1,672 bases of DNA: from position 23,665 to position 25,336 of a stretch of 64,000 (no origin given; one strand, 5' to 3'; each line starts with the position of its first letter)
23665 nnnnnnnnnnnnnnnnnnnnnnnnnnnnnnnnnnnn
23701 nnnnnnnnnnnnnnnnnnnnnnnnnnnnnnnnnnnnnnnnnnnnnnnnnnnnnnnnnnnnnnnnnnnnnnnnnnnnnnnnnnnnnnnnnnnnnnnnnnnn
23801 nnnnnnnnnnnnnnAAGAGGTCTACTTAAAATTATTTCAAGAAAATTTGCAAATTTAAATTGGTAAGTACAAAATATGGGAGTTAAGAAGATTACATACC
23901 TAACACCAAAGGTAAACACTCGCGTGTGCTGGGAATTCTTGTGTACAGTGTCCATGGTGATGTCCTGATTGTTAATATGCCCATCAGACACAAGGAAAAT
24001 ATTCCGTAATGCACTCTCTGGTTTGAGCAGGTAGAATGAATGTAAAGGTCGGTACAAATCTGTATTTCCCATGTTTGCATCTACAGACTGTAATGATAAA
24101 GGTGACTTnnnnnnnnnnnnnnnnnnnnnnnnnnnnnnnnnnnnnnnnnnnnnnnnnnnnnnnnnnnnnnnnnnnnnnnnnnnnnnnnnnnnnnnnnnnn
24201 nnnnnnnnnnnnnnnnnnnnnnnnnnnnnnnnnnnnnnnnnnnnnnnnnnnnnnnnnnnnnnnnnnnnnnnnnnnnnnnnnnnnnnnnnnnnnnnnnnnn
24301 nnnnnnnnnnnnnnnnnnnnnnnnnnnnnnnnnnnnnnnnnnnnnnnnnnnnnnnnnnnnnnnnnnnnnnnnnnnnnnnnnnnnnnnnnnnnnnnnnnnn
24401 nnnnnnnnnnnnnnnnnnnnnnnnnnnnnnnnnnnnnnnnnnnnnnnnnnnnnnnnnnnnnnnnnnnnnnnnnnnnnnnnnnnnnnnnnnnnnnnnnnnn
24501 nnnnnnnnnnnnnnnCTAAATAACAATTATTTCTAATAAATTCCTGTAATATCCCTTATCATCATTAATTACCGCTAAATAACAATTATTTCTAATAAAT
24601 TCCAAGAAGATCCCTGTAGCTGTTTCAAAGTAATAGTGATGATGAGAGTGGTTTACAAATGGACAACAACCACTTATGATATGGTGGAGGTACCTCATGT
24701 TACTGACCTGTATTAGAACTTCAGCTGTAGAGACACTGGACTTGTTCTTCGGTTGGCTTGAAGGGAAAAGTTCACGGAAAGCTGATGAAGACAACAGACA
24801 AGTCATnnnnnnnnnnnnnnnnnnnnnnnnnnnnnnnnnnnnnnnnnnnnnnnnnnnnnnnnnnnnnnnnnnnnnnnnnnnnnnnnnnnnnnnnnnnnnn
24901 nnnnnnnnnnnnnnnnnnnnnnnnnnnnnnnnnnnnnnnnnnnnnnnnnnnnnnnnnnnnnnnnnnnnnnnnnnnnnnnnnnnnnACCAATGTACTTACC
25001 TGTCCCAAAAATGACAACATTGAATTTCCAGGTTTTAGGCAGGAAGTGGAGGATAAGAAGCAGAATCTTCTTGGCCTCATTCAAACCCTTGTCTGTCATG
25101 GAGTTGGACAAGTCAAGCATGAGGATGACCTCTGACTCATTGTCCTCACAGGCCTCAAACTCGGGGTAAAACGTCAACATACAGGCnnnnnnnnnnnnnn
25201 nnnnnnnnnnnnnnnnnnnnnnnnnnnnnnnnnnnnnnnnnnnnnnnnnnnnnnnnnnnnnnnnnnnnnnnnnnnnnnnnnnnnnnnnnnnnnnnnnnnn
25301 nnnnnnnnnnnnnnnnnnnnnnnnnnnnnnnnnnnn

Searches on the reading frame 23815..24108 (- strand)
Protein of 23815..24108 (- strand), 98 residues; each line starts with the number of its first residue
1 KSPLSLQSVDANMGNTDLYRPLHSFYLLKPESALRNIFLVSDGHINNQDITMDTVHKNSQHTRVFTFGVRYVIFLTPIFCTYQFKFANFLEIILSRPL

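Call 37: search_protein_families(library=pfam, proteins=[window:23815-24108:-], max_evalue=0.1)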
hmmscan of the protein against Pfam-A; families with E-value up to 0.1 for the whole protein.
seq(98 aa): 1 family
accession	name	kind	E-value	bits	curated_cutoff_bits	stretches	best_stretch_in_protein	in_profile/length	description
PF13768.12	VWA_3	-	0.014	15.9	27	1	7-68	69-132/155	von Willebrand factor type A domain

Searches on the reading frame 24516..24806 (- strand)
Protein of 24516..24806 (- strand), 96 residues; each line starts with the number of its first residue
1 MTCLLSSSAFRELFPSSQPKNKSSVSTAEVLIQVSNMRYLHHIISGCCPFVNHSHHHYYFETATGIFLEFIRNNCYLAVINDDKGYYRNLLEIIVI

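Call 17: search_protein_families(library=pfam, proteins=[window:24516-24806:-], max_evalue=1)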
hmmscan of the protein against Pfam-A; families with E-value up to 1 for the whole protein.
window:24516-24806:- (96 aa): 1 family
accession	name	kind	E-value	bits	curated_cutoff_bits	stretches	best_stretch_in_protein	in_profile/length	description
PF22465.2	Spike_JR2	-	0.25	11.7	26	1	10-50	13-54/76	Spike protein P1, second jelly-roll domain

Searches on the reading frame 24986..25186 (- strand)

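Call 37: search_protein_families(library=pfam, proteins=[window:24986-25186:-], max_evalue=0.1)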
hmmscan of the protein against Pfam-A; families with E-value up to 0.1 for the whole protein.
seq(67 aa): 3 families
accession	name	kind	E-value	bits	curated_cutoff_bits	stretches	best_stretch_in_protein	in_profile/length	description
PF13768.12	VWA_3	-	0.00063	20.3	27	1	19-62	2-44/155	von Willebrand factor type A domain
PF13519.12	VWA_2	-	0.0018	19.3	27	1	20-62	1-47/107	von Willebrand factor type A domain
PF00092.34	VWA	-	0.0071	17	23.8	1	20-61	2-46/174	von Willebrand factor type A domain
